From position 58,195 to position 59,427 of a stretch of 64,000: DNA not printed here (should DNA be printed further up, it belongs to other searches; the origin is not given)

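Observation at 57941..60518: Receiver / KaiC-like ATPase / ExeA(PEP-CTERM-type) ATPase / membrane protein operon, divergent from the EPS synthase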

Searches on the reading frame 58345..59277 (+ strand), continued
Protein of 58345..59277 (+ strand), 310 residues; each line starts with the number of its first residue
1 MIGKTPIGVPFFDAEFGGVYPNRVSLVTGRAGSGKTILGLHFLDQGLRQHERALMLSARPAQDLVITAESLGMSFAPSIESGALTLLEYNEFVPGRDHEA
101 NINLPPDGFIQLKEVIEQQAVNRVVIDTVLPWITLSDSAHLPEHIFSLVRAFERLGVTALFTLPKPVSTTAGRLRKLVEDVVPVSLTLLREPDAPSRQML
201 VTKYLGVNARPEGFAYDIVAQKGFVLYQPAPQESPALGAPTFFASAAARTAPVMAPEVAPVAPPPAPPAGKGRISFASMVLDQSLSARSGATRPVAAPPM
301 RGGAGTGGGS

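Call 13: search_solved_structures(query=window:58345-59277:+, max_evalue=0.001, show_alignments=3)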
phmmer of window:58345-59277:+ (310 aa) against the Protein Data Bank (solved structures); distinct sequences matched with E-value up to 0.001: 44.
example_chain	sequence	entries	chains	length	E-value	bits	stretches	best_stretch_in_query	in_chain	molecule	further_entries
8zn5_B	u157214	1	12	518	4.2e-27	98.4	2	2-227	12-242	KaiC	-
8zn6_F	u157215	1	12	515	2.4e-21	79.5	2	3-192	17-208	KaiC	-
8zn7_D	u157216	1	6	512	3.2e-21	79.1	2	2-192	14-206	KaiC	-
8fwi_A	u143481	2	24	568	7.4e-20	74.6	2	2-209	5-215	Circadian clock protein KaiC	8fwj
8db3_A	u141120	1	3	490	8.2e-20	74.5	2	2-209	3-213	Circadian clock protein KaiC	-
8dba_A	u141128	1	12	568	1.4e-19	73.7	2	2-209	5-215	Circadian clock protein KaiC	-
8jon_A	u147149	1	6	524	1.5e-19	73.7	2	10-192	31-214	Circadian clock oscillator protein KaiC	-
7dy1_A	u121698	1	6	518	6.7e-19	71.5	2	10-192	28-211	Circadian clock protein kinase KaiC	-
4o0m_A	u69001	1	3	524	7e-19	71.4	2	10-192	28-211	Circadian clock protein kinase KaiC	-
5jwq_A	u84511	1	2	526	7.1e-19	71.4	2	10-192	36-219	Circadian clock protein kinase KaiC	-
4dug_A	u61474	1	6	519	8.4e-17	64.6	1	11-192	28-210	Circadian clock protein kinase kaiC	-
7x1y_A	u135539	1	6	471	8.5e-17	64.6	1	11-192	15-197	Circadian clock oscillator protein KaiC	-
7x1z_A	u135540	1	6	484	9.4e-17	64.4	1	11-192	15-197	Circadian clock oscillator protein KaiC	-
4ijm_A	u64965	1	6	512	1.2e-16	64.1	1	11-192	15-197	Circadian clock protein kinase KaiC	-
3k0f_A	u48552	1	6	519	1.2e-16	64.1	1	11-192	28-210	Circadian clock protein kinase KaiC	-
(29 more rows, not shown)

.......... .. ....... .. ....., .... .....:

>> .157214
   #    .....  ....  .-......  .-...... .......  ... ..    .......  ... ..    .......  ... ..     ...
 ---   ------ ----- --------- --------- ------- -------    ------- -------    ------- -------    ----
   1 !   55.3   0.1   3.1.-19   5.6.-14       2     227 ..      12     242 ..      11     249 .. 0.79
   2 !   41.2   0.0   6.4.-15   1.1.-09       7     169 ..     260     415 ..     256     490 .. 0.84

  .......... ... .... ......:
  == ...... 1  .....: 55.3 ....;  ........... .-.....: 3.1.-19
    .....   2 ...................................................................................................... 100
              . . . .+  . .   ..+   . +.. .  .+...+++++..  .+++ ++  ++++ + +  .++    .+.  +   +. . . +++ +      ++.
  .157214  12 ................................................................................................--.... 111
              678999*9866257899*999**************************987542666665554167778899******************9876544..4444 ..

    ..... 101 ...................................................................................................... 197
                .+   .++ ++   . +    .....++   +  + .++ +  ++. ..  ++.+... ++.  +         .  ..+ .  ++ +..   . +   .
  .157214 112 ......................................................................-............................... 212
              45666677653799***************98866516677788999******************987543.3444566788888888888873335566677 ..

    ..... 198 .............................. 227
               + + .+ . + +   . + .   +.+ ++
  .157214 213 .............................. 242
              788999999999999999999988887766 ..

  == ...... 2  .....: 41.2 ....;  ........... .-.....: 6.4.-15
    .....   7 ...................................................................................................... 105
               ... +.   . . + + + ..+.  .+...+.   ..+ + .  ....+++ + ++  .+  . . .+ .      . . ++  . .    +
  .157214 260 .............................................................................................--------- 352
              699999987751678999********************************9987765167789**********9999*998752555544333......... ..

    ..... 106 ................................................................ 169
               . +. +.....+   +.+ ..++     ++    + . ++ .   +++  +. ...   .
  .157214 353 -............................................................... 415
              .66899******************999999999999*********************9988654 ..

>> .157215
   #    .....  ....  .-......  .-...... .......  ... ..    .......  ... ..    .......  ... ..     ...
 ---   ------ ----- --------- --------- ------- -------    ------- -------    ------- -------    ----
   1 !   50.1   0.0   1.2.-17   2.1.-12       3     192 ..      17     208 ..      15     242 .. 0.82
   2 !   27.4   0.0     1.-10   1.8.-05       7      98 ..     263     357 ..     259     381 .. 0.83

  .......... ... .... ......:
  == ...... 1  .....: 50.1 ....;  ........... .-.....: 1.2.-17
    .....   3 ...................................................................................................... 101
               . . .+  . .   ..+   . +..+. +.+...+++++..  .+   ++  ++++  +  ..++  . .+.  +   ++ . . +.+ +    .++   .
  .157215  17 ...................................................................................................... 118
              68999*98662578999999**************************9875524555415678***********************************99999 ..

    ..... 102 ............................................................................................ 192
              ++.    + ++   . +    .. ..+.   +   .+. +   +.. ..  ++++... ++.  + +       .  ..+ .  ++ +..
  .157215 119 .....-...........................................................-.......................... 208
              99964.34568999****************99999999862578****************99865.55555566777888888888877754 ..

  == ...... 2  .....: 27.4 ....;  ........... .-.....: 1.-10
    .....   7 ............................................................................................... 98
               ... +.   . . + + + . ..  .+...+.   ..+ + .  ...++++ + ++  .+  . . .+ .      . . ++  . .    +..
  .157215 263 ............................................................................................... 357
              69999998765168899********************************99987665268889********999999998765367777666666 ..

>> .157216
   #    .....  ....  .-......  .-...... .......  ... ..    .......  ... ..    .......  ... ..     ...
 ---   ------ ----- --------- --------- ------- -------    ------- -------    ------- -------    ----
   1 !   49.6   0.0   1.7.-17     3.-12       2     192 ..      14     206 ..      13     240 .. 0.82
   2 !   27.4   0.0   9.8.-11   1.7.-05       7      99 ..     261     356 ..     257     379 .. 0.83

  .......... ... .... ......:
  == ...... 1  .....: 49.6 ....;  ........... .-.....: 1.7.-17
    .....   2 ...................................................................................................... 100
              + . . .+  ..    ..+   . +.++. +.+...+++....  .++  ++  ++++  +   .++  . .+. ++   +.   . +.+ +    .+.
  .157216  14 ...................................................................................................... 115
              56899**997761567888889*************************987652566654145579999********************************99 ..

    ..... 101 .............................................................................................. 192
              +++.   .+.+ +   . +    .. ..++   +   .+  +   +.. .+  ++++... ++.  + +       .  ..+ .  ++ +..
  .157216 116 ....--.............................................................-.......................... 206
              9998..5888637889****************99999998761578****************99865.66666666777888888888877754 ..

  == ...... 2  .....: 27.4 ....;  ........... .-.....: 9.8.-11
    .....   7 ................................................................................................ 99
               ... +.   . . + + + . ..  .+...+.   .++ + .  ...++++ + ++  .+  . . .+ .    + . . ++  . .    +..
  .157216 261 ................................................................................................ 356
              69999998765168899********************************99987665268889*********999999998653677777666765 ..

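Call 19: find_related_loci(query=A2, collection=genome_contigs, flank=10000)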
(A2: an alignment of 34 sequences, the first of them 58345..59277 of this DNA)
Query A2 (310 aa) in genome_contigs; peptide patterns used: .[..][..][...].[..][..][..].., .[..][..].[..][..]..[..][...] (x = any residue, [..] = any of these).
92 stretches matched a pattern; 78 encode a relative of the query (tblastn E <= 1e-3); 78 distinct loci.
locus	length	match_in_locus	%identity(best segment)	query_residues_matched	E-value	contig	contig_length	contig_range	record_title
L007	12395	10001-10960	62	1-308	6e-120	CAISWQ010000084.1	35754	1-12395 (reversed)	MAG: uncultured Lentisphaerae bacterium isolate LaPlata-15m-a_bin-260 genome assembly, contig: bin-260:084/125, whole ge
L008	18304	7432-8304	81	1-299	2e-149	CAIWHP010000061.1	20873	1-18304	MAG: uncultured Lentisphaerae bacterium isolate Loclat_bin-07389 genome assembly, contig: bin-07389:061/280, whole genom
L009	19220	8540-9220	67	1-227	4e-97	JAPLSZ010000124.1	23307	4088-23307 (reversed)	MAG: Kiritimatiellaeota bacterium isolate LacPavin_0419_WC90_MAG_64_8 LacPavin_0419_WC90_scaffold_1105854, whole genome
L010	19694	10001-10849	56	1-310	3e-95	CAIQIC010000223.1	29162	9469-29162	MAG: uncultured Lentisphaerae bacterium isolate AlinenSedimentsCore2_bin-2051 genome assembly, contig: bin-2051:223/573,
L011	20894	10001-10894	47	1-310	9e-86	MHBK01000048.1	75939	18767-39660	MAG: Lentisphaerae bacterium GWF2_57_35 gwf2_scaffold_444, whole genome shotgun sequence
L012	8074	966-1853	46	1-298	2e-83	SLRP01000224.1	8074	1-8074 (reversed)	MAG: Kiritimatiellae bacterium isolate CSSed165cm_580 CSSed16-5cm-38471, whole genome shotgun sequence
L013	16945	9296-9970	52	1-225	1e-77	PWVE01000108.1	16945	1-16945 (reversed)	MAG: PVC group bacterium isolate CSSed11_284R1 CS-Sed11-C4116, whole genome shotgun sequence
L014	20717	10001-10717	49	1-241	8e-77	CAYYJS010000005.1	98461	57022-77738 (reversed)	MAG TPA_asm: uncultured Victivallales bacterium isolate SRP272421_co2_539 genome assembly, contig: NODE_207_length_98461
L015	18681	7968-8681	52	1-242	1e-76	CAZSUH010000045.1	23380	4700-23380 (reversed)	MAG TPA_asm: uncultured Verrucomicrobiota bacterium isolate SRP192927_co6_704 genome assembly, contig: NODE_4477_length_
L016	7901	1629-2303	51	1-225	3e-75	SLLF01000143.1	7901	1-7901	MAG: Kiritimatiellae bacterium isolate CSSed165cm_30 CSSed16-5cm-40009, whole genome shotgun sequence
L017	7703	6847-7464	56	1-206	9e-75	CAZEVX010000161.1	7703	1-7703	MAG TPA_asm: uncultured Verrucomicrobiota bacterium isolate SRP263991_co1_91 genome assembly, contig: NODE_15912_length_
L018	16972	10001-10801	44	1-283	2e-74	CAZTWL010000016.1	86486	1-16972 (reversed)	MAG TPA_asm: uncultured Verrucomicrobiota bacterium isolate SRP192927_co3_754 genome assembly, contig: NODE_389_length_8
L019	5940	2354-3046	52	1-231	2e-74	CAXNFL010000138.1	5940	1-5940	MAG: Kiritimatiellia bacterium isolate MiH-14oct19-170 genome assembly, contig: MiH-14oct19-C30290, whole genome shotgun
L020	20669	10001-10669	53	1-223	3e-73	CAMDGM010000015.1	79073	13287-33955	MAG: PVC group bacterium isolate MiH-14oct19-188 genome assembly, contig: MiH-14oct19-C395, whole genome shotgun sequenc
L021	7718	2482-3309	45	1-280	1e-73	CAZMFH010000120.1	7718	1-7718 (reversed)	MAG TPA_asm: uncultured Verrucomicrobiota bacterium isolate SRP263991_co7_842 genome assembly, contig: NODE_20490_length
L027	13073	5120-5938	43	4-293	4e-70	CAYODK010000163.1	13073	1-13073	MAG TPA_asm: uncultured Verrucomicrobiota bacterium isolate binchicken_co22_230 genome assembly, contig: NODE_4975_lengt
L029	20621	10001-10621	53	1-207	1e-69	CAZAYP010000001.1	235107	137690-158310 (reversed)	MAG TPA_asm: uncultured Verrucomicrobiota bacterium isolate SRP272421_co3_169 genome assembly, contig: NODE_13_length_23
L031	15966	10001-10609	50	4-206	2e-66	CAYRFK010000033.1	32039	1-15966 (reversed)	MAG TPA_asm: uncultured Verrucomicrobiota bacterium isolate SRP272421_co4_497 genome assembly, contig: NODE_2703_length_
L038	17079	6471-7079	49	4-206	9e-64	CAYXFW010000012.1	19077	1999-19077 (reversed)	MAG TPA_asm: uncultured Verrucomicrobiota bacterium isolate SRP256446_co1_32 genome assembly, contig: NODE_952_length_19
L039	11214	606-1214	50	4-206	7e-64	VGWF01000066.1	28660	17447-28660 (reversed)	MAG: Lentisphaerae bacterium isolate K_DeepCast_100m_m2_028 K_DeepCast_100m_m2_028_Ga0194127_10001988, whole genome shot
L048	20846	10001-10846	42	1-299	6e-62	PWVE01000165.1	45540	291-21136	MAG: PVC group bacterium isolate CSSed11_284R1 CS-Sed11-C435, whole genome shotgun sequence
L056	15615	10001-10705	47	1-236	3e-61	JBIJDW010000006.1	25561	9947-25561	MAG: Kiritimatiellia bacterium isolate ME2006-08-30D12_3300044970_group2_bin194 Rohwer_bin2526_scaffold_583_c1, whole ge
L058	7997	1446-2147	48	1-234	1e-60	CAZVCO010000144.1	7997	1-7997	MAG TPA_asm: uncultured Verrucomicrobiota bacterium isolate binchicken_co405_28 genome assembly, contig: NODE_13857_leng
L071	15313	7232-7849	45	1-206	7e-56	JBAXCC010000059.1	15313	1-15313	MAG: bacterium isolate ELA183 MAG183_59, whole genome shotgun sequence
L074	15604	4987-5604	45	1-206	2e-55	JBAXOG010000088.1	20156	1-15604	MAG: bacterium isolate ELA499 MAG499_88, whole genome shotgun sequence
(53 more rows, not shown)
